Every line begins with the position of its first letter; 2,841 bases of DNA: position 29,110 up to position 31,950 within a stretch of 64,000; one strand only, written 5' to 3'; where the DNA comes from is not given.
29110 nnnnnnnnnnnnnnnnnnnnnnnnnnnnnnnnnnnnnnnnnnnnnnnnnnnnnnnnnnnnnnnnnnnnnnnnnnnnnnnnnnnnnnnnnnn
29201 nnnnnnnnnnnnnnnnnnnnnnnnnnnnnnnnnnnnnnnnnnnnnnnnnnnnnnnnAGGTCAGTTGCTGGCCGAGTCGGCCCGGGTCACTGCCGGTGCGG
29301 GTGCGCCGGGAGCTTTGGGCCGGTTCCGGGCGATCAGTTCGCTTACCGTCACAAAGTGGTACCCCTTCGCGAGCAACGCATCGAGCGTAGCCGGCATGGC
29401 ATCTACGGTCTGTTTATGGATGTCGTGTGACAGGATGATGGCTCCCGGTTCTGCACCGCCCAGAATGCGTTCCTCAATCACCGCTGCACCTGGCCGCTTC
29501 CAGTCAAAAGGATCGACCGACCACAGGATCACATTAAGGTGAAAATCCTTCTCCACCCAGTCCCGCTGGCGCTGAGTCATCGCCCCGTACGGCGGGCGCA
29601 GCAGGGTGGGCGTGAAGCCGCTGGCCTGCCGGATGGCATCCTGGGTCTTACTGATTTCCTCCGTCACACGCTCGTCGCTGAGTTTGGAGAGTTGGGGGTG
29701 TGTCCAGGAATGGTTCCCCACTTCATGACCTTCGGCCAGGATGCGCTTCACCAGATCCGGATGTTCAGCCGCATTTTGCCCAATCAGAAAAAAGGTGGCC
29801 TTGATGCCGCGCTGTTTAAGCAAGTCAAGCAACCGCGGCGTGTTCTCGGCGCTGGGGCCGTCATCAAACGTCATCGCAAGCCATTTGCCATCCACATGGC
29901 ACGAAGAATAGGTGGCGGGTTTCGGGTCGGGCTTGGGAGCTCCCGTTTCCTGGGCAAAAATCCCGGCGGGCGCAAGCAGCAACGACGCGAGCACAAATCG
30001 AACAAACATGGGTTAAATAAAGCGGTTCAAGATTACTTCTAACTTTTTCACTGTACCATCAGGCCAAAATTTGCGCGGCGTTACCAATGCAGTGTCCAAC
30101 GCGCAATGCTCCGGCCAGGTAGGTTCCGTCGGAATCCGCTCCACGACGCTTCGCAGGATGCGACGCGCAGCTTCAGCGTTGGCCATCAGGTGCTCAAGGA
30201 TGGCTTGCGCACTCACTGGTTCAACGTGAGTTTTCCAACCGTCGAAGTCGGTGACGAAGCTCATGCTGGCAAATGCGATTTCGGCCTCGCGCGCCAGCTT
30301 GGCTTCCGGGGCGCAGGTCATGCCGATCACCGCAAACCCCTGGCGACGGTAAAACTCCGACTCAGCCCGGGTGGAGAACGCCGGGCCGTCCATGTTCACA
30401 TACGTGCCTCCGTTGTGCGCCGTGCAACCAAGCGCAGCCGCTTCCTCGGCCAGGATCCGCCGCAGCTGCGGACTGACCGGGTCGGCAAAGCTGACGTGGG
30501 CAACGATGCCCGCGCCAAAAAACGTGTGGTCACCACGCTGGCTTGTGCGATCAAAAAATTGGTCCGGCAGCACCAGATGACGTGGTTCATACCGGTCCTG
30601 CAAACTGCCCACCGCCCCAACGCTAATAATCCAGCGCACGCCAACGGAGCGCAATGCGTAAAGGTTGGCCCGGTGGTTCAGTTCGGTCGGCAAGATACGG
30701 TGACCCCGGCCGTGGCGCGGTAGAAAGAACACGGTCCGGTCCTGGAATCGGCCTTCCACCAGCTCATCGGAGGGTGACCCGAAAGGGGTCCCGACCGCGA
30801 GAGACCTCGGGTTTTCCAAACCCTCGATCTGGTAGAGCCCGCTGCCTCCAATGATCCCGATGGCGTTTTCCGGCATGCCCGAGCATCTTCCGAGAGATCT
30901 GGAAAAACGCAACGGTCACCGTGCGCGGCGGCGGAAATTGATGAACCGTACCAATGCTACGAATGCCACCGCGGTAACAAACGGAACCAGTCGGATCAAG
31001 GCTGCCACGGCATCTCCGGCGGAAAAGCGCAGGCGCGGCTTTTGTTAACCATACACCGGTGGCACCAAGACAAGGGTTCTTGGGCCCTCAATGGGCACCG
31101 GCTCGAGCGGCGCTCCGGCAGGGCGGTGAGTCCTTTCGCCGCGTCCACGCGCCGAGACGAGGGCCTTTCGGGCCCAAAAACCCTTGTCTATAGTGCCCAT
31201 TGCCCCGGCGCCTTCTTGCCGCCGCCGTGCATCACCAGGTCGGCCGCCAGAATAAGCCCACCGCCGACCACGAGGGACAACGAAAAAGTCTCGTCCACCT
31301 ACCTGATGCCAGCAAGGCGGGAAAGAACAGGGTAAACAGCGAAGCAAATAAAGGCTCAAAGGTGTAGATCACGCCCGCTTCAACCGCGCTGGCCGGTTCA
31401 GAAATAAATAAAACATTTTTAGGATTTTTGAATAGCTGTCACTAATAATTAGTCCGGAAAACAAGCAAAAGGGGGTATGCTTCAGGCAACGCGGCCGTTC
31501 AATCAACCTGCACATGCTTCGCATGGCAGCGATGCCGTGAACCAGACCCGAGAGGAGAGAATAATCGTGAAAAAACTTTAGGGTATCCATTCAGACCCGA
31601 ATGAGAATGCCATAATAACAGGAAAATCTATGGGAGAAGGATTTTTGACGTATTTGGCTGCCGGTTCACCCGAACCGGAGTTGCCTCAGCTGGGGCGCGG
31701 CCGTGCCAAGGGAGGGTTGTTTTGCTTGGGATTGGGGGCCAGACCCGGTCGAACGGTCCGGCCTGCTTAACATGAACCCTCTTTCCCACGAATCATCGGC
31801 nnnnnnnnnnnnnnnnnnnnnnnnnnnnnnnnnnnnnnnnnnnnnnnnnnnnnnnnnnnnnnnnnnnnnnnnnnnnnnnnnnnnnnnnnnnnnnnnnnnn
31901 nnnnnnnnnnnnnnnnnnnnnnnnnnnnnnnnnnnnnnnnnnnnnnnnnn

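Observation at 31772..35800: Stand-alone single-module NRPS (C-A-T-TE) embedded in housekeeping DNA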

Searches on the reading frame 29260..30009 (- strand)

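Call 8: search_protein_families(library=pfam, proteins=[window:29260-30009:-], max_evalue=0.001)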
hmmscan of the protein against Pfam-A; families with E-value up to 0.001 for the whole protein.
window:29260-30009:- (249 aa): 2 families
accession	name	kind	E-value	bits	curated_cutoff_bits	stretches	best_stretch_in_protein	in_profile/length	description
PF01522.26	Polysacc_deac_1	-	4.8e-42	143.3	23.1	1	40-150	5-114/124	Polysaccharide deacetylase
PF10096.14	DUF2334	-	0.0006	19.9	26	0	53-157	14-141/203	Uncharacterized protein conserved in bacteria (DUF2334)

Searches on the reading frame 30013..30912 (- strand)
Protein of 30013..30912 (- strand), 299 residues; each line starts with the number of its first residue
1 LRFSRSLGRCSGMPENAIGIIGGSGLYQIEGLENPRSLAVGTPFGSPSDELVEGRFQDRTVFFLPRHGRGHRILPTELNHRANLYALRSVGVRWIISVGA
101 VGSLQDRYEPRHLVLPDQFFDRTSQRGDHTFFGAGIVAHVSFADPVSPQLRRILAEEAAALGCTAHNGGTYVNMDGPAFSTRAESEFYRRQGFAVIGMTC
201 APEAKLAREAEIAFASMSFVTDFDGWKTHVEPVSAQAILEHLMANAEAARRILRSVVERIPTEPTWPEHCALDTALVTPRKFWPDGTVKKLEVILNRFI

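Call 8: search_protein_families(library=pfam, proteins=[window:30013-30912:-], max_evalue=0.001)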
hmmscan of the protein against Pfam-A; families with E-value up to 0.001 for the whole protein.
window:30013-30912:- (299 aa): 1 family
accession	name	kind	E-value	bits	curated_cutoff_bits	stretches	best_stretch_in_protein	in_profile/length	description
PF01048.26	PNP_UDP_1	-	3.2e-41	141.7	25.1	1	18-257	2-232/233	Phosphorylase superfamily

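Call 45: find_homologous_proteins(query=window:30013-30912:-, max_evalue=1e-40)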
Query window:30013-30912:- (299 aa): 7999 proteins with E <= 1e-40 among 8000 candidates; the best 120 are listed.
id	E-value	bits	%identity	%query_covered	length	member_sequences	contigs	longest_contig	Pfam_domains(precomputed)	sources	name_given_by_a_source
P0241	5.3e-192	655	100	96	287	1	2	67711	PF01048.27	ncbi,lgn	ncbi:MAG TPA: S-methyl-5'-thioadenosine phosphorylase [Chthoniobacterales bacterium]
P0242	6.6e-160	550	84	96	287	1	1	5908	PF01048.27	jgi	jgi:5'-methylthioadenosine phosphorylase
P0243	6.1e-148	510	78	96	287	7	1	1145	PF01048.27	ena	-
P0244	8.5e-147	506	78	96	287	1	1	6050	PF01048.27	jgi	jgi:5'-methylthioadenosine phosphorylase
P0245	1.0e-144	500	77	96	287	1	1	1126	PF01048.27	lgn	-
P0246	3.1e-144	498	71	100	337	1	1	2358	PF01048.27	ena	-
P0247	3.8e-144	498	77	96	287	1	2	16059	PF01048.27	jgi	jgi:5'-methylthioadenosine phosphorylase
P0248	9.6e-144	496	76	96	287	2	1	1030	PF01048.27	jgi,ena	jgi:5'-methylthioadenosine phosphorylase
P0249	2.5e-143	495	76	96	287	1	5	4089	PF01048.27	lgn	-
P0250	5.1e-143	494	76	96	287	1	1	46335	PF01048.27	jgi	jgi:5'-methylthioadenosine phosphorylase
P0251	1.9e-137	476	73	95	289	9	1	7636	PF01048.27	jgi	jgi:5'-methylthioadenosine phosphorylase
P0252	3.2e-137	475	73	95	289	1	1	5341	PF01048.27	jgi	jgi:5'-methylthioadenosine phosphorylase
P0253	8.3e-137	474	73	95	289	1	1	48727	PF01048.27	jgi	jgi:5'-methylthioadenosine phosphorylase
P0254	1.2e-136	473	73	95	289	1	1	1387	PF01048.27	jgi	jgi:5'-methylthioadenosine phosphorylase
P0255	1.6e-136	473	72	96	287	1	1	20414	PF01048.27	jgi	jgi:5'-methylthioadenosine phosphorylase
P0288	1.8e-134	466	73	95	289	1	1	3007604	PF01048.27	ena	-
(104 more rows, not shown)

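Call 46: find_encoding_contigs(protein=P0241, flank=10000, max_places=3)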
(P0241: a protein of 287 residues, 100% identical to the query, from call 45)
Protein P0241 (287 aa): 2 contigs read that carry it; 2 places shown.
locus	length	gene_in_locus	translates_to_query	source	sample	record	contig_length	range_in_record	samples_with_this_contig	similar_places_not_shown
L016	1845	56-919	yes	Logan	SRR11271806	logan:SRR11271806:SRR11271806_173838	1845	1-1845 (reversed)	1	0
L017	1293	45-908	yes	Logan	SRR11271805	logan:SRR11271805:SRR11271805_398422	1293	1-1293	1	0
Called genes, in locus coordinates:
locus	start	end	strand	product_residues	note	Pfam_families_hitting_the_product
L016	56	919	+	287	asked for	PF01048:PNP_UDP_1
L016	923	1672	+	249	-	PF01522:Polysacc_deac_1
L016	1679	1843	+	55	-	?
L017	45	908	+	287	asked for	PF01048:PNP_UDP_1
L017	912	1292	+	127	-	?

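Call 47: find_encoding_contigs(protein=P0242, flank=8000, max_places=2)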
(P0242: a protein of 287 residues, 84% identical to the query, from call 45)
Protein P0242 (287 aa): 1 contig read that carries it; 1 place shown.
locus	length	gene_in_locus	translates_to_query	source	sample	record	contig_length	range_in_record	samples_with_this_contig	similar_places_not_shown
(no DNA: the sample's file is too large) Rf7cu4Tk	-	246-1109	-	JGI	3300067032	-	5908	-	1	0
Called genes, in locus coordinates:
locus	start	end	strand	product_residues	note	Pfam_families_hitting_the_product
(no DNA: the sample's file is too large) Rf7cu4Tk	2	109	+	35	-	?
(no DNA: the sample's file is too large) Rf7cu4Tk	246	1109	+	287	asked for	PF01048:PNP_UDP_1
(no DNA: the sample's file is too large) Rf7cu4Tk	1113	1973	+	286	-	PF01522:Polysacc_deac_1, PF10096:DUF2334 (faint)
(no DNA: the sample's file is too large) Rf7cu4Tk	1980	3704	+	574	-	PF00350:Dynamin_N, PF01926:MMR_HSR1, PF00350:Dynamin_N (weak)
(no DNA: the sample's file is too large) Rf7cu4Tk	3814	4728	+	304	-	PF01148:CTP_transf_1, PF01864:CarS-like (faint)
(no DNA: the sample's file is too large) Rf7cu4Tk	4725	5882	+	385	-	PF02670:DXP_reductoisom, PF08436:DXP_redisom_C, PF13288:DXPR_C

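Call 48: find_encoding_contigs(protein=P0250, flank=10000, max_places=2)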
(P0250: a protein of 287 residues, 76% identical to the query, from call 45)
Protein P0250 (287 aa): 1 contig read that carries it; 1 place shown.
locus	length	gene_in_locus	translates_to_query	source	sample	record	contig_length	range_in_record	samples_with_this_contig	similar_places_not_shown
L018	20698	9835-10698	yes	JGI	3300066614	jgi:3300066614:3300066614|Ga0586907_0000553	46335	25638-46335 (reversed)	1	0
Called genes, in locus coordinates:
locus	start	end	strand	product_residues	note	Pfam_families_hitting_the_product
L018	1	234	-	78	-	?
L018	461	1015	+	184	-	PF04542:Sigma70_r2, PF08281:Sigma70_r4_2, PF04545:Sigma70_r4 (weak)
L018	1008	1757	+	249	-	-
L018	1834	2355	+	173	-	PF13207:AAA_17 (faint), PF13238:AAA_18, PF13671:AAA_33, PF01202:SKI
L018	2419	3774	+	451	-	PF02447:GntP_permease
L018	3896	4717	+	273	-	PF01026:TatD_DNase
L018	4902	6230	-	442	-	PF00675:Peptidase_M16, PF05193:Peptidase_M16_C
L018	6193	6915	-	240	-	PF01128:IspD, PF12804:NTP_transf_3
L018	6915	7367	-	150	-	PF09424:YqeY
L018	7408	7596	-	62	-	-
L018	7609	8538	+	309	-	PF07313:AmiA-like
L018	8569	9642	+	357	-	PF04055:Radical_SAM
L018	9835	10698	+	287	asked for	PF01048:PNP_UDP_1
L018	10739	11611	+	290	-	PF01522:Polysacc_deac_1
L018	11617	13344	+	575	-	PF00350:Dynamin_N, PF01926:MMR_HSR1, PF00350:Dynamin_N (weak)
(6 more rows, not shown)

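Call 59: find_encoding_contigs(protein=P0247, flank=7000, max_places=2)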
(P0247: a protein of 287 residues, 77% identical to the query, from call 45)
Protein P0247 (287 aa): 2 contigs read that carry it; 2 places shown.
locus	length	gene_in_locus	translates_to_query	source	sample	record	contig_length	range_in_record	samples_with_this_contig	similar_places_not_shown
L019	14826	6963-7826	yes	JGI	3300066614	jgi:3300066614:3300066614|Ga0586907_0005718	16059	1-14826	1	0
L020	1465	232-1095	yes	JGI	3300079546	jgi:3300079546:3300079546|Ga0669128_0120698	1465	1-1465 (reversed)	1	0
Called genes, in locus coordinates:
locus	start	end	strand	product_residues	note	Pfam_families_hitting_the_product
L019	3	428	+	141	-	?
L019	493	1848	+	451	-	PF02447:GntP_permease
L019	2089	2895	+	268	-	PF01026:TatD_DNase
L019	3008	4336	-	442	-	PF00675:Peptidase_M16, PF05193:Peptidase_M16_C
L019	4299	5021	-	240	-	PF01128:IspD, PF12804:NTP_transf_3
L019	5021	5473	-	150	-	PF09424:YqeY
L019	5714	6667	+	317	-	PF07313:AmiA-like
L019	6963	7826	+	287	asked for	PF01048:PNP_UDP_1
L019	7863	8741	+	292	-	PF01522:Polysacc_deac_1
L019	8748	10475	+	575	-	PF00350:Dynamin_N, PF01926:MMR_HSR1, PF00350:Dynamin_N (weak)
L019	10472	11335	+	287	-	PF01148:CTP_transf_1, PF01864:CarS-like (weak)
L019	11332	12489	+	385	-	PF02670:DXP_reductoisom, PF08436:DXP_redisom_C, PF13288:DXPR_C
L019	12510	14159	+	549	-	PF02163:Peptidase_M50, PF00595:PDZ (faint), PF13180:PDZ_2, PF17820:PDZ_6, PF13180:PDZ_2 (weak), PF17820:PDZ_6, PF13180:PDZ_2 (weak), PF17820:PDZ_6, +1 more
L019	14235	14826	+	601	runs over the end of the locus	PF04551:GcpE, PF26540:GcpE_C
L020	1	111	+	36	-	?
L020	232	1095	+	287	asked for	PF01048:PNP_UDP_1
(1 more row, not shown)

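Call 60: find_encoding_contigs(protein=P0288, flank=7000, max_places=1)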
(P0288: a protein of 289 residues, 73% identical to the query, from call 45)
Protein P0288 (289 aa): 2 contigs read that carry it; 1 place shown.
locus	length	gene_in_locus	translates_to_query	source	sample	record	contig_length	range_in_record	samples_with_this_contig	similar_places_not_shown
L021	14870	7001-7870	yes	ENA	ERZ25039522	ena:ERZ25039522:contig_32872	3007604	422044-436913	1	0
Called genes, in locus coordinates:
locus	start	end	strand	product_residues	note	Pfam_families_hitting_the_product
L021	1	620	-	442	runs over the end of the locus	PF05697:Trigger_N, PF00254:FKBP_C (weak), PF05698:Trigger_C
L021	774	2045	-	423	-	PF00675:Peptidase_M16, PF05193:Peptidase_M16_C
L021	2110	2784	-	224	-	PF01128:IspD, PF12804:NTP_transf_3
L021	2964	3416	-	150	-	PF09424:YqeY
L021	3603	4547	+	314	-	PF07313:AmiA-like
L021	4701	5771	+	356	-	PF04055:Radical_SAM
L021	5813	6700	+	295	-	PF08534:Redoxin (weak)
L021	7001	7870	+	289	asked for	PF01048:PNP_UDP_1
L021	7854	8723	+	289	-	PF01522:Polysacc_deac_1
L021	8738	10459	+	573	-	PF00009:GTP_EFTU (faint), PF00350:Dynamin_N, PF01926:MMR_HSR1, PF00350:Dynamin_N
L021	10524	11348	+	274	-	PF01148:CTP_transf_1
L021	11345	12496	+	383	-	PF02670:DXP_reductoisom, PF08436:DXP_redisom_C, PF13288:DXPR_C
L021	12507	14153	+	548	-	PF02163:Peptidase_M50, PF00595:PDZ (faint), PF13180:PDZ_2, PF17820:PDZ_6, PF13180:PDZ_2 (weak), PF17820:PDZ_6, PF13180:PDZ_2 (weak), PF17820:PDZ_6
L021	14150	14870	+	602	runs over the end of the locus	PF04551:GcpE, PF26540:GcpE_C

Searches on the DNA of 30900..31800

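Call 64: search_rna_families(source=window, start=30900, end=31800, threshold=evalue, max_evalue=1)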
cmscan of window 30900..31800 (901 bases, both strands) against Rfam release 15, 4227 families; matches with E-value up to 1: 0.
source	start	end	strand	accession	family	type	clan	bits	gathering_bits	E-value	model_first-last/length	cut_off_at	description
